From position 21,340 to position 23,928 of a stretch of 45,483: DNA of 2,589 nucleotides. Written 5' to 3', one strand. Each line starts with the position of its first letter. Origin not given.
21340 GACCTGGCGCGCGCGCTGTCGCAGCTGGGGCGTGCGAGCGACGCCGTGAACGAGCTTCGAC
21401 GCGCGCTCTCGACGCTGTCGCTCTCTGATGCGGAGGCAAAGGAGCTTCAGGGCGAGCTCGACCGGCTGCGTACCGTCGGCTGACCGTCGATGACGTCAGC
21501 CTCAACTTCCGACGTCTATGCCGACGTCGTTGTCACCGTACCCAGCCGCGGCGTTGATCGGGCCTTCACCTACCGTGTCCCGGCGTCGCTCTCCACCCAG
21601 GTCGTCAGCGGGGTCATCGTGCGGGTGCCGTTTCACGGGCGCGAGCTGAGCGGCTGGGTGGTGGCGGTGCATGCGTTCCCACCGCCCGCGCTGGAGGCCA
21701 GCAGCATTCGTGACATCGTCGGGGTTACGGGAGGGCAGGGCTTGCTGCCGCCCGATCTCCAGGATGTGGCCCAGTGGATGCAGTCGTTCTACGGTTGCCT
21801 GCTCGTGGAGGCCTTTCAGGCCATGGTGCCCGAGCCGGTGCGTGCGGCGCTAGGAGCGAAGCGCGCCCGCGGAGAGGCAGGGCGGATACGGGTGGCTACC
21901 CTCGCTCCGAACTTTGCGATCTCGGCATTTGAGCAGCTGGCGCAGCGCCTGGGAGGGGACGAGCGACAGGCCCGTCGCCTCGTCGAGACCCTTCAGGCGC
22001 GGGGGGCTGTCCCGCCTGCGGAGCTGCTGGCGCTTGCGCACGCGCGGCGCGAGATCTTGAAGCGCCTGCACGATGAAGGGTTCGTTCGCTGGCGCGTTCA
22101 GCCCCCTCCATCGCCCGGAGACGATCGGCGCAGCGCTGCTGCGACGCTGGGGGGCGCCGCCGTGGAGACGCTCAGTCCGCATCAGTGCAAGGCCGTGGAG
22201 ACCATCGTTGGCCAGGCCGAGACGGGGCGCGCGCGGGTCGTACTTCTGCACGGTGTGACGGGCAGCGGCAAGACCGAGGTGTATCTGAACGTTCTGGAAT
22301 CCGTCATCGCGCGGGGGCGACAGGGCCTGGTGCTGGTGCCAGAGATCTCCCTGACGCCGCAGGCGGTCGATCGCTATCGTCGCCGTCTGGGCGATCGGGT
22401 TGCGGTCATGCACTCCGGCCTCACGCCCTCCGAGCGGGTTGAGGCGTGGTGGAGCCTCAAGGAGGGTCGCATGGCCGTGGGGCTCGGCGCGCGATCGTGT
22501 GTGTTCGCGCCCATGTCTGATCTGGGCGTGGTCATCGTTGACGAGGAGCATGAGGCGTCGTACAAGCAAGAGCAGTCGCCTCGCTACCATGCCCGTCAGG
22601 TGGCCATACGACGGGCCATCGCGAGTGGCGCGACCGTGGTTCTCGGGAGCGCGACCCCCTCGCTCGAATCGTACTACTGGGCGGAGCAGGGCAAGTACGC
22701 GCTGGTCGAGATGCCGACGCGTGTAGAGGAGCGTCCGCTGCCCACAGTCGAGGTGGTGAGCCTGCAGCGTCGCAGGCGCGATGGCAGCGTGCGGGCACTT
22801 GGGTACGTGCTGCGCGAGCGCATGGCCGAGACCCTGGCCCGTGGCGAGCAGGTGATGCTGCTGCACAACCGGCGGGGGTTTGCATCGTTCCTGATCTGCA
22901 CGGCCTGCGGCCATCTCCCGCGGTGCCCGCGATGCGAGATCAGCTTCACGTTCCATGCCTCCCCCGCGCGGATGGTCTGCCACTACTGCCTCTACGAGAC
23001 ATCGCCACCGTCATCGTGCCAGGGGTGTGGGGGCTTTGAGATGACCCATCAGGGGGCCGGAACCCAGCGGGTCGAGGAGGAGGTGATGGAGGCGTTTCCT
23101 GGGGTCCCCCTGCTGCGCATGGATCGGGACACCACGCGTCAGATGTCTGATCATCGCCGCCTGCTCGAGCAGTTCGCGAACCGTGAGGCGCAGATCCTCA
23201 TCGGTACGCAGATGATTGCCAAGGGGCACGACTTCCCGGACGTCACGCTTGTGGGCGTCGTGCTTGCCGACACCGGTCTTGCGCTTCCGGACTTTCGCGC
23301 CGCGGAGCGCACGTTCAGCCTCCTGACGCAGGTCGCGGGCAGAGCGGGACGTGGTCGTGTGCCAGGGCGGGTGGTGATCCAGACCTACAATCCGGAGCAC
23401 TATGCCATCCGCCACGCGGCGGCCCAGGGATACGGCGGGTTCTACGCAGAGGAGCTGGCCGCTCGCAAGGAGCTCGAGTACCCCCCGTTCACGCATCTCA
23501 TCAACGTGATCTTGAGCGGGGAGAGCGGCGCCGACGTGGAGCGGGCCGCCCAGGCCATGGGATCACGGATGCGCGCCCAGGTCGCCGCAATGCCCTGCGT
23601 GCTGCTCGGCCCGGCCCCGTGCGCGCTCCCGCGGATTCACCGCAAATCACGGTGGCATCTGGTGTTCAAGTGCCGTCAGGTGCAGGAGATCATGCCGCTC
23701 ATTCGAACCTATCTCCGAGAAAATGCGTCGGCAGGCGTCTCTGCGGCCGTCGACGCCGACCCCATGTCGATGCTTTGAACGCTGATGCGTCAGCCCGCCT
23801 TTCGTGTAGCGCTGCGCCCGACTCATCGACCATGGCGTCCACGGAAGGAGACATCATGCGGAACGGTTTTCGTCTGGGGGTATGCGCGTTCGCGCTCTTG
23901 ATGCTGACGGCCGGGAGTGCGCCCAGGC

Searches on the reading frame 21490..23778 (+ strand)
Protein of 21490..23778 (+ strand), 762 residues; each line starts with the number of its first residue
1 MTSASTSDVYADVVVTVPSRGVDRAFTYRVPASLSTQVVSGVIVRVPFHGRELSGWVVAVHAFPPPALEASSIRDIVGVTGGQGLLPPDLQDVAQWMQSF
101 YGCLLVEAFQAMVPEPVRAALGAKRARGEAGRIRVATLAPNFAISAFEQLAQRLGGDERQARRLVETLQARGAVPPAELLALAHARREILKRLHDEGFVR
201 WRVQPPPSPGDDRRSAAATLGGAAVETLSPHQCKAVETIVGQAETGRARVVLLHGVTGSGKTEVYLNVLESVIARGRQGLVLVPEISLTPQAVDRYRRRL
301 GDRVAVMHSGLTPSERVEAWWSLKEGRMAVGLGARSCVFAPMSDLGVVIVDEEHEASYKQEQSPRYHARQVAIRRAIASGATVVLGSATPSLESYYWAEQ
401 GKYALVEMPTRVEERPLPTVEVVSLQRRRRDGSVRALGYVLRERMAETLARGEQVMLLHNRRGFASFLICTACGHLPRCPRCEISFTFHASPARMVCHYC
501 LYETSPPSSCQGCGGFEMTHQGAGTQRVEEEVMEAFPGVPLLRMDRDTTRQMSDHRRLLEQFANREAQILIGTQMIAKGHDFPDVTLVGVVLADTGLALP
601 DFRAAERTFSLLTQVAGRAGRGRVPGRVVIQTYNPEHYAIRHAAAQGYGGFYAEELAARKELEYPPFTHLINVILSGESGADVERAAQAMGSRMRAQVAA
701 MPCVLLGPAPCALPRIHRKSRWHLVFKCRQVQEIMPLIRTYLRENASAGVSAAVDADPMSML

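Call 5: search_protein_families(library=pfam, proteins=[window:21490-23778:+], max_evalue=0.001)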
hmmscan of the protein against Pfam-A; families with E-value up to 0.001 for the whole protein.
window:21490-23778:+ (762 aa): 8 families
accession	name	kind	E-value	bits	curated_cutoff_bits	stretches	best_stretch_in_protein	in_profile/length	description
PF17764.6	PriA_3primeBD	-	1.7e-19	69.9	22.7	1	12-114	1-96/96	3'DNA-binding domain (3'BD)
PF18074.6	PriA_C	-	3e-16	60.5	26.9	1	666-758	1-95/95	Primosomal protein N C-terminal domain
PF00270.35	DEAD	-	6.7e-16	58.9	26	1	230-393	2-162/167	DEAD/DEAH box helicase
PF04851.21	ResIII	-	1.3e-12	48.4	22.5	1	228-391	4-163/164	Type III restriction enzyme, res subunit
PF00271.37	Helicase_C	-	7e-10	39.6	23.5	1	534-621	36-108/110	Helicase conserved C-terminal domain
PF18319.7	Zn_ribbon_PriA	-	1e-08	35.4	26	1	479-503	1-25/27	PriA DNA helicase Cys-rich region (CRR) domain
PF13191.12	AAA_16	-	2.5e-05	25.3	32.6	1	232-276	8-52/167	AAA ATPase domain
PF13604.12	AAA_30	-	0.00056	20.1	27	0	228-360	2-104/191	AAA domain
